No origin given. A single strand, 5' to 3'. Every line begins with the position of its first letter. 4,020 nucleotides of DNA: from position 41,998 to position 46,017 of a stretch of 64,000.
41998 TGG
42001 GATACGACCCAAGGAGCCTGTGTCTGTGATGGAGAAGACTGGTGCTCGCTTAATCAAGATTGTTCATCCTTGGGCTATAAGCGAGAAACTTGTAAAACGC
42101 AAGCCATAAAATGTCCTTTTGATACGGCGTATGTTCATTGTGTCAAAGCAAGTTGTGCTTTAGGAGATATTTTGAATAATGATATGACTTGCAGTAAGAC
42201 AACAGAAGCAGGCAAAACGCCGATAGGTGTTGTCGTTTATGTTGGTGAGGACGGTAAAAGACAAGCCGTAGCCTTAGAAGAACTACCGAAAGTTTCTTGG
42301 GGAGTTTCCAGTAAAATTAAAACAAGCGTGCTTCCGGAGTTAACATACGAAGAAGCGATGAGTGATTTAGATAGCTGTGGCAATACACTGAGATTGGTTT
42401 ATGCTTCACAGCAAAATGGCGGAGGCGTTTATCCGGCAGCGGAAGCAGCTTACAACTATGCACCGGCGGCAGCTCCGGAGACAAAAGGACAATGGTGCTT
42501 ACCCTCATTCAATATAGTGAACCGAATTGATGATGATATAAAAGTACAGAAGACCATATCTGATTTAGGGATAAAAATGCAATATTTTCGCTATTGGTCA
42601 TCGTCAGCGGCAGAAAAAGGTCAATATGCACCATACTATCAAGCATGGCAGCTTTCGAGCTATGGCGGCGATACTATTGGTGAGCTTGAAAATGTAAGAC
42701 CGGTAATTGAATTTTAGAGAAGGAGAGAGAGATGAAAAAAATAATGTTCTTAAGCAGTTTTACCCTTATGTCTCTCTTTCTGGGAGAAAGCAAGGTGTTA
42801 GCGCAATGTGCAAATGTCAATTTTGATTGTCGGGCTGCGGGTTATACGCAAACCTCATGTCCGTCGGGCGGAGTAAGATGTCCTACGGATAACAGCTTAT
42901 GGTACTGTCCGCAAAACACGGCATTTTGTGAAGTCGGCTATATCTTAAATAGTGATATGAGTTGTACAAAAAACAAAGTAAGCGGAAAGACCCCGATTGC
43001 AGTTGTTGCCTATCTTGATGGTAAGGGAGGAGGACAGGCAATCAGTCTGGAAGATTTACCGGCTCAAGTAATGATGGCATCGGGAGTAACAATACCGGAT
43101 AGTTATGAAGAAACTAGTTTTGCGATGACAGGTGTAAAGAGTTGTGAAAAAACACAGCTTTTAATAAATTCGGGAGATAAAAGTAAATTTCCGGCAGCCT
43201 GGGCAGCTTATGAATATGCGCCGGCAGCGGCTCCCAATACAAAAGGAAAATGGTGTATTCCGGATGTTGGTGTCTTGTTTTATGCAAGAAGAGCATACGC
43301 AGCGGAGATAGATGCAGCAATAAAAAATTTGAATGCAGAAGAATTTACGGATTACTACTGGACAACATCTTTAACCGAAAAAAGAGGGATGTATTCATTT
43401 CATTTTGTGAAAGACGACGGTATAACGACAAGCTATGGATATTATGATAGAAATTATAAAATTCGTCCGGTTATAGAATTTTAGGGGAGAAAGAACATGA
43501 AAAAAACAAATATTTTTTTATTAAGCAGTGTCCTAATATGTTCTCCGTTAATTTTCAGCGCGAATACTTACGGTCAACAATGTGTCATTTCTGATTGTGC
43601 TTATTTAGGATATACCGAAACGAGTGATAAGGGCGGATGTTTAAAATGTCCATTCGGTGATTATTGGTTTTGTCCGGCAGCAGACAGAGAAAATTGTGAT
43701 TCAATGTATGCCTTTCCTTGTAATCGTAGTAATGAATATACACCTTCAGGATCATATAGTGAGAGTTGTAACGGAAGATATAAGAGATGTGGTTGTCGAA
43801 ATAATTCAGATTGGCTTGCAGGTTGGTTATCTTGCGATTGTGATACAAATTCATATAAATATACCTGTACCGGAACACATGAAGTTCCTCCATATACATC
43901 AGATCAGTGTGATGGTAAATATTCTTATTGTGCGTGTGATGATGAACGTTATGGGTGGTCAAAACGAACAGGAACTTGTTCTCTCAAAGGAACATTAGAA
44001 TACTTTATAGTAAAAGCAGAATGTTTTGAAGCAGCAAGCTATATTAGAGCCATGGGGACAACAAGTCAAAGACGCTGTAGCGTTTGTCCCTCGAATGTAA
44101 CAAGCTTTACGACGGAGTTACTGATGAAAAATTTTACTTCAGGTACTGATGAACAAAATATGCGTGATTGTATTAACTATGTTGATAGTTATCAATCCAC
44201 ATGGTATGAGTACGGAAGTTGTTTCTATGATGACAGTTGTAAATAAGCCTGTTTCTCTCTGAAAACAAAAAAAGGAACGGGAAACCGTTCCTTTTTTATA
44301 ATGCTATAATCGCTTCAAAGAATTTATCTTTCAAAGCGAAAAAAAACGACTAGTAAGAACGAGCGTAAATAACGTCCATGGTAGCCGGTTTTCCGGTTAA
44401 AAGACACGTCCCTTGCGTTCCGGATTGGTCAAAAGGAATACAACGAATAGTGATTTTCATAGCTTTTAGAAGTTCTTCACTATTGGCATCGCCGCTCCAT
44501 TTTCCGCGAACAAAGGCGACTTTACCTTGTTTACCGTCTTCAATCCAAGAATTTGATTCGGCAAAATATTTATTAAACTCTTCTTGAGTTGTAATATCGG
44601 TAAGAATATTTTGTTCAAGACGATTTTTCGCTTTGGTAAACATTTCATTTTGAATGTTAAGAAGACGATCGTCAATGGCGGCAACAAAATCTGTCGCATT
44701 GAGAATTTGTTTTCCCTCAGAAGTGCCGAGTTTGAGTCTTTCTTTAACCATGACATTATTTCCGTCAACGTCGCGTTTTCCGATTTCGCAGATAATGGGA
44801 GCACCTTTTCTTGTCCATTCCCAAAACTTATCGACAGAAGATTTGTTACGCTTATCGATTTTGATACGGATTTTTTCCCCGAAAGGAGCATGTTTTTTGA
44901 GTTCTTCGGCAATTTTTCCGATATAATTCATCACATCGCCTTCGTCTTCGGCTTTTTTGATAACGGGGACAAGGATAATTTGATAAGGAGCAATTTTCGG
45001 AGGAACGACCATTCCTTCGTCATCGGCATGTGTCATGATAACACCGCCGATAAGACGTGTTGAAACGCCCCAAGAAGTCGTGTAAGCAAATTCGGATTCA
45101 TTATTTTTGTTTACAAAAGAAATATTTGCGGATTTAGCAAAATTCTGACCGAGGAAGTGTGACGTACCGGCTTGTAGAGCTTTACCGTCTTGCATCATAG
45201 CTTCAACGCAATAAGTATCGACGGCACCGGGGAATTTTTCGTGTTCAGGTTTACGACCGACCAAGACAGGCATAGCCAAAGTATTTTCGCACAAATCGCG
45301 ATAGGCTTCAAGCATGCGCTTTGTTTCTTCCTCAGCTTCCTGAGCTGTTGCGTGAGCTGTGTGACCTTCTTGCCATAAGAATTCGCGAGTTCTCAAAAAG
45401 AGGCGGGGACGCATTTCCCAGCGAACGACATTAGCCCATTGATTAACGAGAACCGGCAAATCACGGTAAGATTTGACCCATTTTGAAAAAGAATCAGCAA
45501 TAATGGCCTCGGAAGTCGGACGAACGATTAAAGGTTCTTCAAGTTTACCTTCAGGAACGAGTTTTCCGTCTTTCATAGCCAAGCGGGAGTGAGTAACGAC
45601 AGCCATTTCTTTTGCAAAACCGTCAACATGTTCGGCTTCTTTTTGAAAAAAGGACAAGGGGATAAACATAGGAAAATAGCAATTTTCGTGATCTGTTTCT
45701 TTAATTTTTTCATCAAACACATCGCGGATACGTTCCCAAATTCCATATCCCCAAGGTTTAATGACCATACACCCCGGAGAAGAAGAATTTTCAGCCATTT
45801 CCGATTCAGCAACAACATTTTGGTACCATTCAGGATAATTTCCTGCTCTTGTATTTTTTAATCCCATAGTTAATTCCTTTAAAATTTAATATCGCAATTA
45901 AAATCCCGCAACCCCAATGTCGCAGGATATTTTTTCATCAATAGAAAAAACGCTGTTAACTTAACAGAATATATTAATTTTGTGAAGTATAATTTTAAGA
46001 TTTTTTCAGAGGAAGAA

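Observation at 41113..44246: Undescribed family of secreted, cysteine-rich, EGF-like modular proteins arranged as 'long + short' operons (cassette 2, the most complete)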

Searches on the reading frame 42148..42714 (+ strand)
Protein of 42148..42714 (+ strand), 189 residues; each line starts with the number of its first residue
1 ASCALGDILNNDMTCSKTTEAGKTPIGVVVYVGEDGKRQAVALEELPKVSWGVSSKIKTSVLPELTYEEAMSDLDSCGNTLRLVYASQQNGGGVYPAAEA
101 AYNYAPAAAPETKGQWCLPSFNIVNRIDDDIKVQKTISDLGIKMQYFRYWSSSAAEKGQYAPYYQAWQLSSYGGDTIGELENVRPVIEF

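Call 36: search_protein_families(library=pfam, alignment_id=A3, max_evalue=0.01)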
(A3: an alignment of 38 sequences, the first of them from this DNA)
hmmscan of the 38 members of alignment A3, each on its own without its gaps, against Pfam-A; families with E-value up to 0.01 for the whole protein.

A. member 1, seq(189 aa): 0 families

B. families by the number of members that match (of 38 scanned): 2 families
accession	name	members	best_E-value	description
PF07603.17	Lcl_C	5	1.2e-06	Lcl C-terminal domain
PF04768.19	NAT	1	8.3e-05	NAT, N-acetyltransferase, of N-acetylglutamate synthase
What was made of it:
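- On Pfam PF07603 Lcl_C (DUF1566): 5 of 38 window-type heads from relatives hit, best E 1e-6 (call 36).
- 5 of 38 window-type heads hit Lcl_C directly (call 36).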

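Call 37: search_solved_structures(query=A3, max_evalue=1, show_alignments=3)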
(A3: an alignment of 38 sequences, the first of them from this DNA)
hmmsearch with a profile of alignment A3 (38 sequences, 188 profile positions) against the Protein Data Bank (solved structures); distinct sequences matched with E-value up to 1: 2.
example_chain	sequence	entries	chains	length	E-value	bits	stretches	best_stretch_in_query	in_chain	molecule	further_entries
4eps_A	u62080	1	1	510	2.5e-06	30.7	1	106-179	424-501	hypothetical protein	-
8q4e_A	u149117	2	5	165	0.35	13.9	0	104-188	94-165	HbP1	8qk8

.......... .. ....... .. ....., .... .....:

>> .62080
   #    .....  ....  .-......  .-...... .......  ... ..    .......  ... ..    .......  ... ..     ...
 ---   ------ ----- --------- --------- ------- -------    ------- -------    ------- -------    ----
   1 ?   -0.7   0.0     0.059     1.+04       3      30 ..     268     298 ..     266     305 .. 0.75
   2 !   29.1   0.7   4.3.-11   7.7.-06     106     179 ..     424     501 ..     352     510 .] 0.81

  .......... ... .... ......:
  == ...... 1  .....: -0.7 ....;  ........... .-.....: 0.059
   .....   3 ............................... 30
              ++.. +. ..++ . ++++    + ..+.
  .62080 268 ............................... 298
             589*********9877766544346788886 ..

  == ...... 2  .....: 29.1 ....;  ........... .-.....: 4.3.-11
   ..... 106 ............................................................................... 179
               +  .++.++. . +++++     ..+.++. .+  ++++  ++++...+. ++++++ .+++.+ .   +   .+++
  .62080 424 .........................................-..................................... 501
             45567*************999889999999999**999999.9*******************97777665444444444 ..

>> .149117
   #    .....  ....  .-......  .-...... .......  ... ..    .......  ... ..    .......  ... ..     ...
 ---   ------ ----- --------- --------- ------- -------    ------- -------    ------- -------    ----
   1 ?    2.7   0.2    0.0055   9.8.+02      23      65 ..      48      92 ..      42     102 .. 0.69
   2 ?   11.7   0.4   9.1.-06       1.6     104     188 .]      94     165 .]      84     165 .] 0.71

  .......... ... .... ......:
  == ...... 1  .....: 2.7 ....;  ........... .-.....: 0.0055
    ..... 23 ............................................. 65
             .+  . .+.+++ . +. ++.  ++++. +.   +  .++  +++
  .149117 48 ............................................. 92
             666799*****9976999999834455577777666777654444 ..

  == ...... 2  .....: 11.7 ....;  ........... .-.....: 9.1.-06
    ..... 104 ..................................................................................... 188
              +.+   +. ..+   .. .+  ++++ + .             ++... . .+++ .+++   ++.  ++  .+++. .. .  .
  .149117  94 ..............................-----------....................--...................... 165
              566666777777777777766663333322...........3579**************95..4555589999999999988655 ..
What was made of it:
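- A PDB profile search hits 4eps_A at E 2.5e-6 (call 37).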

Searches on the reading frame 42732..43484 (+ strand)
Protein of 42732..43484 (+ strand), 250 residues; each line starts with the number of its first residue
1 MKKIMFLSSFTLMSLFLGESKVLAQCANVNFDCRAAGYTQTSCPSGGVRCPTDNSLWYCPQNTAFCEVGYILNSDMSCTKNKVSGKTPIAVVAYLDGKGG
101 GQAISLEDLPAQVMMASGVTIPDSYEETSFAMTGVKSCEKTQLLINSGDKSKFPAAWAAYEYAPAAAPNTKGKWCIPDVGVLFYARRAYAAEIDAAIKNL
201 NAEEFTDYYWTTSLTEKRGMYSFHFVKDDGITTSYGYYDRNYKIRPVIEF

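Call 7: search_protein_families(library=pfam, proteins=[window:42732-43484:+], max_evalue=1)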
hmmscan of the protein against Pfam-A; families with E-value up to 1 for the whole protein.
window:42732-43484:+ (250 aa): 0 families

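Call 8: search_protein_families(library=ncbifam, proteins=[window:42732-43484:+], max_evalue=1)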
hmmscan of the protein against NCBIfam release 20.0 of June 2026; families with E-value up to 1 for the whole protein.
window:42732-43484:+ (250 aa): 0 families

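Call 14: find_encoding_contigs(protein=window:42732-43484:+, flank=10000, max_places=4)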
Protein window:42732-43484:+ (250 aa): 13 contigs read that carry it; 4 places shown.
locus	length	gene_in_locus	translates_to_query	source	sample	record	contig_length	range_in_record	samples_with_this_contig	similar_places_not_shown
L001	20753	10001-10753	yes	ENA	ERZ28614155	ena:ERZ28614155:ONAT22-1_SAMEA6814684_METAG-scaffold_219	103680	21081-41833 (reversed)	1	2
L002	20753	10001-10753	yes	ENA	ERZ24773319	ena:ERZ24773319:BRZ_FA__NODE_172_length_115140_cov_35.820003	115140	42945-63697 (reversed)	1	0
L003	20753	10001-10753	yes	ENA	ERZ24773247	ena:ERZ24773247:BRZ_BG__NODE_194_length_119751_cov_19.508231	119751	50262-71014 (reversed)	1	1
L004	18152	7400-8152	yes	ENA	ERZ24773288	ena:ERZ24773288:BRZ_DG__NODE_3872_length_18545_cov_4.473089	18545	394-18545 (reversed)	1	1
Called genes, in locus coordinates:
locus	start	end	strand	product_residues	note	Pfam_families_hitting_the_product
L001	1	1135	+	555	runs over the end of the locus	PF06418:CTP_synth_N, PF00117:GATase, PF07722:Peptidase_C26 (weak)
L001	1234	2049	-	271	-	-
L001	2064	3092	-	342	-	-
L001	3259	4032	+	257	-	-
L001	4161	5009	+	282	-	PF00793:DAHP_synth_1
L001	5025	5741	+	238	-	PF11967:RecO_N, PF02565:RecO_C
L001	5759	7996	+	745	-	PF00521:DNA_topoisoIV, PF03989:DNA_gyraseA_C (faint)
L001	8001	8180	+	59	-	PF21839:DUF6898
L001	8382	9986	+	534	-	-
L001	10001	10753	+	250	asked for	-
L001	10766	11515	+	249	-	-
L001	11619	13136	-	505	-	PF00587:tRNA-synt_2b, PF03129:HGTP_anticodon, PF09180:ProRS-C_1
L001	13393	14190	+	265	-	PF00132:Hexapep (faint), PF21711:DCTN5 (faint), PF25084:LbH_EIF2B (faint), PF25087:GMPPB_C (weak), PF13720:Acetyltransf_11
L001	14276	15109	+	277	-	PF17930:LpxI_N, PF06230:LpxI_C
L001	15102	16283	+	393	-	PF02684:LpxB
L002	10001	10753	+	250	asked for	-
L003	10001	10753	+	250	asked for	-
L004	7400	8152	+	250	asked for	-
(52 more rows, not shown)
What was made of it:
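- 42732..43484 (+): Short type A gene (C2_A, 250 aa): signal peptide, QC-LGY module, Lcl_C-like head. Carried on 13 contigs read (call 14).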

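Call 53: search_protein_families(library=phrogs, proteins=[window:42732-43484:+], max_evalue=0.01)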
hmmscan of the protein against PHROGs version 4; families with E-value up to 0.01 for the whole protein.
window:42732-43484:+ (250 aa): 0 families

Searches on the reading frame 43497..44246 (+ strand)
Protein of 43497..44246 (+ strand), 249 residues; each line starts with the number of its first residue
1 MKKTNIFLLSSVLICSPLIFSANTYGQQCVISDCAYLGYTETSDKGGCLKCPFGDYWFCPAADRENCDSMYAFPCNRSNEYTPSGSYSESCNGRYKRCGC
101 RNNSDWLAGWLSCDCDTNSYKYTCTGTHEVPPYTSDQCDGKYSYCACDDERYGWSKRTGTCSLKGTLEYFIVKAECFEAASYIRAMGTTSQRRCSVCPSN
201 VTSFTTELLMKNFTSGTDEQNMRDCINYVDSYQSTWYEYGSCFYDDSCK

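Call 7: search_protein_families(library=pfam, proteins=[window:43497-44246:+], max_evalue=1)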
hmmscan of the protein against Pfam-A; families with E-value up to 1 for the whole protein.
window:43497-44246:+ (249 aa): 0 families

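Call 8: search_protein_families(library=ncbifam, proteins=[window:43497-44246:+], max_evalue=1)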
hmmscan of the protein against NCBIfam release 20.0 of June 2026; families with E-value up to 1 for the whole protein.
window:43497-44246:+ (249 aa): 0 families

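Call 18: find_homologous_proteins(query=window:43497-44246:+)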
Query window:43497-44246:+ (249 aa): 10 proteins with E <= 0.001 among 37 candidates.
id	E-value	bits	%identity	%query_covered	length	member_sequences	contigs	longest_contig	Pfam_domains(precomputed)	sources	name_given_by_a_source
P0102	1.3e-171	587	100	100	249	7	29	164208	-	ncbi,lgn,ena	-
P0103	2.2e-127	442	78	100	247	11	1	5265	-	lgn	-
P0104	3.2e-68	248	50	100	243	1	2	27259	-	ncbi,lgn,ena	-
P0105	3.4e-58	215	47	100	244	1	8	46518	-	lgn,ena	-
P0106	5.0e-41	159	92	30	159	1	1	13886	-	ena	-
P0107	2.8e-21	94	37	70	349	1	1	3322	-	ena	-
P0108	2.7e-11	62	35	62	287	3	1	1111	PF07603.18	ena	-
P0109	1.3e-9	56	43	38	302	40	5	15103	-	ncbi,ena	-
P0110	1.6e-9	56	43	38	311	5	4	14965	-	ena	-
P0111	3.9e-9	55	33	47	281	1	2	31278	PF07603.18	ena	-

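Call 53: search_protein_families(library=phrogs, proteins=[window:43497-44246:+], max_evalue=0.01)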
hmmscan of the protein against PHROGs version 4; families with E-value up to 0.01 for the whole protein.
window:43497-44246:+ (249 aa): 0 families

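Call 64: predict_structure(alignment_id=A4)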
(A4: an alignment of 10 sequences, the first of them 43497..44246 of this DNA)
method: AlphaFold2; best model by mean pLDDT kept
length: 249 residues; sequences in the alignment: 10
mean_pLDDT: 74.7   pTM: 0.52
mean pLDDT of the five models: 74.7, 68.9, 67.1, 64.3, 56.1
residues with pLDDT >= 90: 81; 70-90: 95; 50-70: 29; < 50: 44
segments of 3 or more residues with pLDDT < 50: 1-38, 40-45
pLDDT, mean of each block of 10 residues (from residue 1): 33 30 33 45 52 61 66 78 80 80 74 77 91 74 90 90 94 90 92 93 91 89 93 86 86
secondary structure, 60 per line:
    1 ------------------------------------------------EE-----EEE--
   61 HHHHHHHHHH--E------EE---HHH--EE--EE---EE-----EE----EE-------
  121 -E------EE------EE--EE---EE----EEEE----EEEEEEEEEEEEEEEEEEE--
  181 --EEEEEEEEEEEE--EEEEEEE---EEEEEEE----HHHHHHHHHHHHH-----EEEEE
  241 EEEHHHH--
elements in order: E56-58 H61-70 E152-155 E160-178 E183-194 E197-203 E207-213 H218-230 E236-243 H244-247
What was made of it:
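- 43497..44246 (+): Short type B gene (C2_B, 249 aa): signal peptide, QQC-LGY module, two cysteine repeats, and a C-terminal domain of about 90 aa with no sequence or fold match. AF2 pLDDT is about 90 for residues 152-249 (call 64).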

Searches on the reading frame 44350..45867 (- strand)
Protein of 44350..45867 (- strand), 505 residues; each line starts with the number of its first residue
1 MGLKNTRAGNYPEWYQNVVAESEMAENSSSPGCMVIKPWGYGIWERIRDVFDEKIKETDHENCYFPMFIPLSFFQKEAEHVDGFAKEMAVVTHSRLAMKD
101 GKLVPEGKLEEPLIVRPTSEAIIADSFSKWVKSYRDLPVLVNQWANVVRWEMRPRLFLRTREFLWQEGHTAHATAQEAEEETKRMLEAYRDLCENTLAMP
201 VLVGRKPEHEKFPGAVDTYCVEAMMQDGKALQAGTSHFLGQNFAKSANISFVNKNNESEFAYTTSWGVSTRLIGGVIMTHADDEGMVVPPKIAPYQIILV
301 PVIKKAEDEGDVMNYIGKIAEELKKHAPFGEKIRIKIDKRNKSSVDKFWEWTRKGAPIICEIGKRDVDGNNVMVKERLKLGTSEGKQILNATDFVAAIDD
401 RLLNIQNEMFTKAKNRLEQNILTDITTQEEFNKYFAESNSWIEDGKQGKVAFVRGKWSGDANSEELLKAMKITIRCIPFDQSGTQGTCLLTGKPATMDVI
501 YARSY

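Call 69: find_homologous_proteins(query=window:44350-45867:-, max_evalue=1e-100)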
Query window:44350-45867:- (505 aa): 7996 proteins with E <= 1e-100 among 8000 candidates; the best 120 are listed.
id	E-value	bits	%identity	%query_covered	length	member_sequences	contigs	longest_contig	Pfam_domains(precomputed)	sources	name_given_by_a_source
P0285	0.0e+0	1167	100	100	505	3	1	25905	PF03129.26,PF00587.31,PF09180.17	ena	-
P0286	0.0e+0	1165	99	100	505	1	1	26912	PF03129.26,PF00587.31,PF09180.17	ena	-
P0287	0.0e+0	1163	99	100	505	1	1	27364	PF03129.26,PF00587.31,PF09180.17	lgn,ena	-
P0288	0.0e+0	1162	99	100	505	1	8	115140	PF03129.26,PF00587.31,PF09180.17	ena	-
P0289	0.0e+0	1158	99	100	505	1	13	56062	PF03129.26,PF00587.31,PF09180.17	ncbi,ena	-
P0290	0.0e+0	1157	99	100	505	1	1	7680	PF03129.26,PF00587.31,PF09180.17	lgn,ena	-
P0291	0.0e+0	1157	99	100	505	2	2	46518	PF03129.26,PF00587.31,PF09180.17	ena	-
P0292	0.0e+0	1155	99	100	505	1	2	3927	PF03129.26,PF00587.31,PF09180.17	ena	-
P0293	0.0e+0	1154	99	100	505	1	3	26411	PF03129.26,PF00587.31,PF09180.17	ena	-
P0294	0.0e+0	1154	99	100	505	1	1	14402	PF03129.26,PF00587.31,PF09180.17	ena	-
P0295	0.0e+0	1154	99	100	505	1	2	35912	PF03129.26,PF00587.31,PF09180.17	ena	-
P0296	0.0e+0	1154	99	100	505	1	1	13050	PF03129.26,PF00587.31,PF09180.17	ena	-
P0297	0.0e+0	1153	98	100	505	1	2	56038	PF03129.26,PF00587.31,PF09180.17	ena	-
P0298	0.0e+0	1151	98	100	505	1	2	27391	PF03129.26,PF00587.31,PF09180.17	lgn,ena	-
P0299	0.0e+0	1054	89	100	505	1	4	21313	PF03129.26,PF00587.31,PF09180.17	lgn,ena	-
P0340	0.0e+0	1035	89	100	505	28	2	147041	PF03129.26,PF00587.31,PF09180.17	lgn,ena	-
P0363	0.0e+0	1014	85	100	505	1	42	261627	PF03129.26,PF00587.31,PF09180.17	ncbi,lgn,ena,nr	ncbi:MAG: proline--tRNA ligase [Alphaproteobacteria bacterium]|nr:proline--tRNA ligase [Alphaproteob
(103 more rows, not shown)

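Call 72: find_encoding_contigs(protein=P0340, flank=9000, max_places=1)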
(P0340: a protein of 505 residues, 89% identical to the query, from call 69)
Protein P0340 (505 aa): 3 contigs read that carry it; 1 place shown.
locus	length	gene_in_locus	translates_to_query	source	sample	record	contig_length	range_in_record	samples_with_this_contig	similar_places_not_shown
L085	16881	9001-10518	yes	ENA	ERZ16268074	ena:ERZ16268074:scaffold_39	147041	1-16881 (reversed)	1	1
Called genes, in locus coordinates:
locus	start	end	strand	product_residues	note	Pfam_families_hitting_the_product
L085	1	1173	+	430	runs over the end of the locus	PF13181:TPR_8 (faint), PF13428:TPR_14 (faint), PF00515:TPR_1 (faint), PF07719:TPR_2 (faint), PF13374:TPR_10 (faint), PF13432:TPR_16, PF14559:TPR_19 (faint)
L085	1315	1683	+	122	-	-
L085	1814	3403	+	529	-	PF00009:GTP_EFTU, PF01926:MMR_HSR1 (weak), PF22042:EF-G_D2, PF03144:GTP_EFTU_D2, PF16658:RF3_C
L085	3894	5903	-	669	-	PF13567:DUF4131, PF03772:Competence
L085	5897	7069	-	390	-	PF02684:LpxB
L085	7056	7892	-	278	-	PF17930:LpxI_N, PF06230:LpxI_C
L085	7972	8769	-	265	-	PF00132:Hexapep (faint), PF25084:LbH_EIF2B (faint), PF25087:GMPPB_C (weak), PF13720:Acetyltransf_11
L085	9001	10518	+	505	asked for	PF00587:tRNA-synt_2b, PF03129:HGTP_anticodon, PF09180:ProRS-C_1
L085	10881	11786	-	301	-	-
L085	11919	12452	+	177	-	PF05618:RimB-like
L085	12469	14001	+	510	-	PF14400:Transglut_i_TM, PF14402:7TM_transglut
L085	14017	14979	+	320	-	PF14397:ATPgrasp_ST, PF14398:ATPgrasp_YheCD (weak), PF02655:ATP-grasp_3 (faint), PF02955:GSH-S_ATP (faint), PF08443:RimK (faint)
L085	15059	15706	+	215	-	PF00160:Pro_isomerase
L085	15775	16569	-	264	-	-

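Call 73: find_encoding_contigs(protein=P0363, flank=9000, max_places=1)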
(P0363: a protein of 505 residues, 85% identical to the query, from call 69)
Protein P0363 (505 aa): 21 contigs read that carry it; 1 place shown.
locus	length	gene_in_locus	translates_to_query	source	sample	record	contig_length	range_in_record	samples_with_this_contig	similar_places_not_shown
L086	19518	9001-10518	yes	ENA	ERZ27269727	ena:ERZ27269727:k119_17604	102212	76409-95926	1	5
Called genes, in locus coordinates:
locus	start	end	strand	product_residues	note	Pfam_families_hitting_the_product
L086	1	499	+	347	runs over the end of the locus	PF04055:Radical_SAM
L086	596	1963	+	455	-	PF01554:MatE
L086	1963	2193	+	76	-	-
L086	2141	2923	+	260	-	PF01554:MatE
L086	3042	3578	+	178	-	-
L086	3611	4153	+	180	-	-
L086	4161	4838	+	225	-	-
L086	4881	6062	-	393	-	PF00753:Lactamase_B (weak), PF19583:ODP, PF12706:Lactamase_B_2 (weak), PF00258:Flavodoxin_1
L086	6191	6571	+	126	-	PF01475:FUR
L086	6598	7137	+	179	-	PF00210:Ferritin (faint), PF02915:Rubrerythrin, PF23455:DUF7129 (weak), PF21349:RUBY_RBDX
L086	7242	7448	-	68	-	PF00313:CSD, PF08206:OB_RNB (weak)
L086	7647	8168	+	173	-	-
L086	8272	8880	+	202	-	-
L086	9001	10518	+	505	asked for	PF00587:tRNA-synt_2b, PF03129:HGTP_anticodon, PF09180:ProRS-C_1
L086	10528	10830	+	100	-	PF23564:EF-hand_FSTL1 (faint), PF00036:EF-hand_1 (weak), PF13202:EF-hand_5 (weak), PF13405:EF-hand_6 (faint), PF13499:EF-hand_7, PF13833:EF-hand_8 (faint)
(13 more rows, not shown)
